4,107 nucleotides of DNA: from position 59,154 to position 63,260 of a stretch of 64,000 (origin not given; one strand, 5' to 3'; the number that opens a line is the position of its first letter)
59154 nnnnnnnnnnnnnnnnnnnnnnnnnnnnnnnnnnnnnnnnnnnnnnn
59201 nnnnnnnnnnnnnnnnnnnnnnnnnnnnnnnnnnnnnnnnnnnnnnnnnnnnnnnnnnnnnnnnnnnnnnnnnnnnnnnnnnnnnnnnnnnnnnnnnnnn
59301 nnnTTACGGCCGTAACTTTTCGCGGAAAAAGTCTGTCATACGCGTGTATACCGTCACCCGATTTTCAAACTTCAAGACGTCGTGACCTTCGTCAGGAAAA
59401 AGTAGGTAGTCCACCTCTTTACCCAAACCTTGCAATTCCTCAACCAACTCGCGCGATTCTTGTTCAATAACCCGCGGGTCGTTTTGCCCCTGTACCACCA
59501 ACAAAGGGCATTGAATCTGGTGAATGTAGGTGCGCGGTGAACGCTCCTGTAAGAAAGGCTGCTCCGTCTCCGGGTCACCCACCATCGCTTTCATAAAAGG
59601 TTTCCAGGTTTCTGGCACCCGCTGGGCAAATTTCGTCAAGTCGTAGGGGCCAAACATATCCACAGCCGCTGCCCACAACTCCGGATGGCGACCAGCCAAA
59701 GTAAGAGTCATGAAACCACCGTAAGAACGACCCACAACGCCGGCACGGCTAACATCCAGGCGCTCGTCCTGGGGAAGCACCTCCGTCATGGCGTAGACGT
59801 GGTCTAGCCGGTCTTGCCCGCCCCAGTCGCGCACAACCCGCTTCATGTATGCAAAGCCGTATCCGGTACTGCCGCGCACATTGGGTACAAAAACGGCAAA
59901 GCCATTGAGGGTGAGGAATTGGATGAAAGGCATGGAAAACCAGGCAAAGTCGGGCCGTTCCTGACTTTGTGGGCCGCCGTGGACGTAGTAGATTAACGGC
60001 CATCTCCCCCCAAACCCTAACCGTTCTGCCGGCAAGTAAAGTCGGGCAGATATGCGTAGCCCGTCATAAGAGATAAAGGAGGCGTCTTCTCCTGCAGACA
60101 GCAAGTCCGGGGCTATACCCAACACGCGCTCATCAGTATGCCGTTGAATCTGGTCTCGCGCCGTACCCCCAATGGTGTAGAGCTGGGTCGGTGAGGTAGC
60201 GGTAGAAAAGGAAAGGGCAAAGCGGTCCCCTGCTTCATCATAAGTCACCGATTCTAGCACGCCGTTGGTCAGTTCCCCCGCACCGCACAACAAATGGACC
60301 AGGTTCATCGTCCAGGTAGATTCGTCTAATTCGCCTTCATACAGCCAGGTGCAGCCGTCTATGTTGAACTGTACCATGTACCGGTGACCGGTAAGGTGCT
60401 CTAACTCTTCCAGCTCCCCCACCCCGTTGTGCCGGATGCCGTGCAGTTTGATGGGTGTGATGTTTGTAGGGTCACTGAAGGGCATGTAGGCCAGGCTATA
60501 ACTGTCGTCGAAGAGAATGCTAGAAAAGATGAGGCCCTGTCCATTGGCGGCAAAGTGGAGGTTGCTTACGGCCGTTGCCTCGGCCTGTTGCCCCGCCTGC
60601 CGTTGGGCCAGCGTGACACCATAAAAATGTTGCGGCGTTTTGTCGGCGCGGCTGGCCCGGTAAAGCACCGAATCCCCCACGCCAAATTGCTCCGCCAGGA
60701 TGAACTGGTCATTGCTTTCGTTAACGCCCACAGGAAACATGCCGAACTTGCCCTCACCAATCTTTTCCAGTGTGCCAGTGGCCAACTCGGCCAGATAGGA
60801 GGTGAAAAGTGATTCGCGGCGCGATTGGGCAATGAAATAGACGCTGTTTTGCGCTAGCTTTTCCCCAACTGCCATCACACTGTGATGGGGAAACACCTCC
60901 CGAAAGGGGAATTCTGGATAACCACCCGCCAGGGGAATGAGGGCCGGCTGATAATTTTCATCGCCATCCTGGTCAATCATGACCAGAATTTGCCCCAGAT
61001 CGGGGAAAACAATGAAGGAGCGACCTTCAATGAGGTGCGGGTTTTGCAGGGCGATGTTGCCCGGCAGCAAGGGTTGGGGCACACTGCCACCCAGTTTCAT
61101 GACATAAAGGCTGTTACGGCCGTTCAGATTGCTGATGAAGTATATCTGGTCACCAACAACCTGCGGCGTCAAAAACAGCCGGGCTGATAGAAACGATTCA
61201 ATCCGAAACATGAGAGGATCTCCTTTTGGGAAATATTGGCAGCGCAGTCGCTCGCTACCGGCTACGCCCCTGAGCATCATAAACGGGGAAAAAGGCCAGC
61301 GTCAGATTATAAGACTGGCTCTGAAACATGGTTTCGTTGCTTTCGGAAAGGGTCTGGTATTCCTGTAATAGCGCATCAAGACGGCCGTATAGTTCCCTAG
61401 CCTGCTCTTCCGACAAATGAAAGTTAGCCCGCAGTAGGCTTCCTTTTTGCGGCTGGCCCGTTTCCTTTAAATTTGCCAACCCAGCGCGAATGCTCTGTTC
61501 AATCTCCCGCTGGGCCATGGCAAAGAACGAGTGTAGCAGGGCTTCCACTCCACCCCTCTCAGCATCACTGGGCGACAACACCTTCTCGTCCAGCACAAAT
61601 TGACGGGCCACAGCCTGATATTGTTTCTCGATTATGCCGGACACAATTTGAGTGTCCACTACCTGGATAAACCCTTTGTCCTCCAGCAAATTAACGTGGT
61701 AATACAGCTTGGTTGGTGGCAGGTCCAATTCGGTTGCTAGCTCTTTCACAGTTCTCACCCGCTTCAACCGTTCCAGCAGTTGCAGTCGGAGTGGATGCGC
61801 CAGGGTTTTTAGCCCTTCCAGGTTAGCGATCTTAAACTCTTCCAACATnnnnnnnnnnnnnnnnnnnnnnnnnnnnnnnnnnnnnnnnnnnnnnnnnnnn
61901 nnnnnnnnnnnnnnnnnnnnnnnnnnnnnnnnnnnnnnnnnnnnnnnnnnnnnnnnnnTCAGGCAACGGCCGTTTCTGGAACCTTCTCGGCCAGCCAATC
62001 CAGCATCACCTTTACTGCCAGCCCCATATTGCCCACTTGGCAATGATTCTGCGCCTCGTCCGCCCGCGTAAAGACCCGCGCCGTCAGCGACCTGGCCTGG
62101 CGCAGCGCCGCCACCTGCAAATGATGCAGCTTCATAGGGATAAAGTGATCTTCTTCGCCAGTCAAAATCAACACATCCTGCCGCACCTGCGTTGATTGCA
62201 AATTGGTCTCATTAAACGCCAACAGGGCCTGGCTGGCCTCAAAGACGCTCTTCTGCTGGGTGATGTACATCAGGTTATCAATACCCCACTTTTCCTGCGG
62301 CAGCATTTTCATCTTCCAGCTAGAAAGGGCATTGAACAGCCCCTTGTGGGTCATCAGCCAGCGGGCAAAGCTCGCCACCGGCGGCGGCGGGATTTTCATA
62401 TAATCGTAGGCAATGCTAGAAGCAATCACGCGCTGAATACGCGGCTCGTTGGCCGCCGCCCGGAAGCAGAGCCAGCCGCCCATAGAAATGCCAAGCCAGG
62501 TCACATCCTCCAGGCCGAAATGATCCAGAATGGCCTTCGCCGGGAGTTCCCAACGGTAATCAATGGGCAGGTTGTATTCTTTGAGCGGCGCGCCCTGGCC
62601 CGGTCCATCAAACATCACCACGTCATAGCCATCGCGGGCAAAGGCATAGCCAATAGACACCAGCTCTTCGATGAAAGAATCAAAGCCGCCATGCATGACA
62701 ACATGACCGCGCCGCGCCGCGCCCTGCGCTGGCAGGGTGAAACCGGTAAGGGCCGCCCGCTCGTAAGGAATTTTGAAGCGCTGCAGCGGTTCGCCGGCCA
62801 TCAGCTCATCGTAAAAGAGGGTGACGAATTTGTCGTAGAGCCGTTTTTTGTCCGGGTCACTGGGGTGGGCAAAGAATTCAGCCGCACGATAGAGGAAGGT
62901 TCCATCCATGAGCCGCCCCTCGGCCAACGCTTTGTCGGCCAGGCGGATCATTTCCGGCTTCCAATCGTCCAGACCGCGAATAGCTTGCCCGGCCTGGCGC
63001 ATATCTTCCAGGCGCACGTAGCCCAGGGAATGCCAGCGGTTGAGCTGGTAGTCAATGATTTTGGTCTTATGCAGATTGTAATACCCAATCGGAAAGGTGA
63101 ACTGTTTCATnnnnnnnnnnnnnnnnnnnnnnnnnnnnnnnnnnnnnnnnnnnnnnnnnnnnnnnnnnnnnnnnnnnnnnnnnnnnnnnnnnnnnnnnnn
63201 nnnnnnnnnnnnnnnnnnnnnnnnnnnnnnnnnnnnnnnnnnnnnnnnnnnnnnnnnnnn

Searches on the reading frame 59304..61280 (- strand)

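Call 70: search_protein_families(library=pfam, proteins=[window:59304-61280:-])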
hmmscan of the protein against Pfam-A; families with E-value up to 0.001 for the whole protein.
window:59304-61280:- (658 aa): 8 families
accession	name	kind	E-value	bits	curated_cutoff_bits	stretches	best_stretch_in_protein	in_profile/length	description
PF00326.27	Peptidase_S9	-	1.6e-41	142.6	22.6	1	453-656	7-210/213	Prolyl oligopeptidase family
PF20434.5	BD-FAE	-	1.3e-13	51.4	26.8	1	424-616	10-215/215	BD-FAE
PF00561.26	Abhydrolase_1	-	2.6e-11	44.1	25.8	1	428-539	1-97/245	alpha/beta hydrolase fold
PF02129.25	Peptidase_S15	-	1.9e-09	38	23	0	564-620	196-251/262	X-Pro dipeptidyl-peptidase (S15 family)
PF01738.24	DLH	-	5.4e-08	33.1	21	1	458-637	39-190/217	Dienelactone hydrolase family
PF12146.15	Hydrolase_4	-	3.4e-06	27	27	0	587-636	188-235/239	Serine aminopeptidase, S33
PF12697.13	Abhydrolase_6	-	5.9e-05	24.3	26.3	1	433-635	4-206/217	Alpha/beta hydrolase family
PF00756.26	Esterase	-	0.00046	20.5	22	0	410-617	8-210/251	Putative esterase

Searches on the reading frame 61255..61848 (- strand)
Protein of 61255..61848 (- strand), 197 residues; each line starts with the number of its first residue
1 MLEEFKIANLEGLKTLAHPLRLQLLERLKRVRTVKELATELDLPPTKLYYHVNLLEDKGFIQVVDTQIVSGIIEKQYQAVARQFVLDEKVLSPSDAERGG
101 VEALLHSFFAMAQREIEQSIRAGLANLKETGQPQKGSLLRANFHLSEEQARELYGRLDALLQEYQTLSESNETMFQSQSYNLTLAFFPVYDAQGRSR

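Call 70: search_protein_families(library=pfam, proteins=[window:61255-61848:-])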
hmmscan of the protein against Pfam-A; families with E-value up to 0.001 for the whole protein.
window:61255-61848:- (197 aa): 4 families
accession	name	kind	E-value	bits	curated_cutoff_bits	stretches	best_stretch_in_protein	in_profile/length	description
PF12840.13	HTH_20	-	3.7e-12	46.5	27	1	16-64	1-51/51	Helix-turn-helix domain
PF01978.25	TrmB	-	9.6e-05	22.6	25.6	1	30-80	21-65/68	Sugar-specific transcriptional regulator TrmB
PF01022.26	HTH_5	-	0.0001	22.5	22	1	22-62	5-46/47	Bacterial regulatory protein, arsR family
PF13412.12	HTH_24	-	0.00013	21.9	21.9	1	33-62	19-48/48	Winged helix-turn-helix DNA-binding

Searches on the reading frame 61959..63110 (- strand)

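Call 70: search_protein_families(library=pfam, proteins=[window:61959-63110:-])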
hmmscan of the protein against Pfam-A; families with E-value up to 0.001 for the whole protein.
window:61959-63110:- (383 aa): 3 families
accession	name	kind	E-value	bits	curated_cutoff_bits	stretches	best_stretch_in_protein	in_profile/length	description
PF00561.26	Abhydrolase_1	-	3.1e-14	53.7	25.8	1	140-249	7-121/245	alpha/beta hydrolase fold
PF12146.15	Hydrolase_4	-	2.1e-11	44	27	1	133-337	3-218/239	Serine aminopeptidase, S33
PF12697.13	Abhydrolase_6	-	5.2e-10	40.8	26.3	1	137-331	2-182/217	Alpha/beta hydrolase family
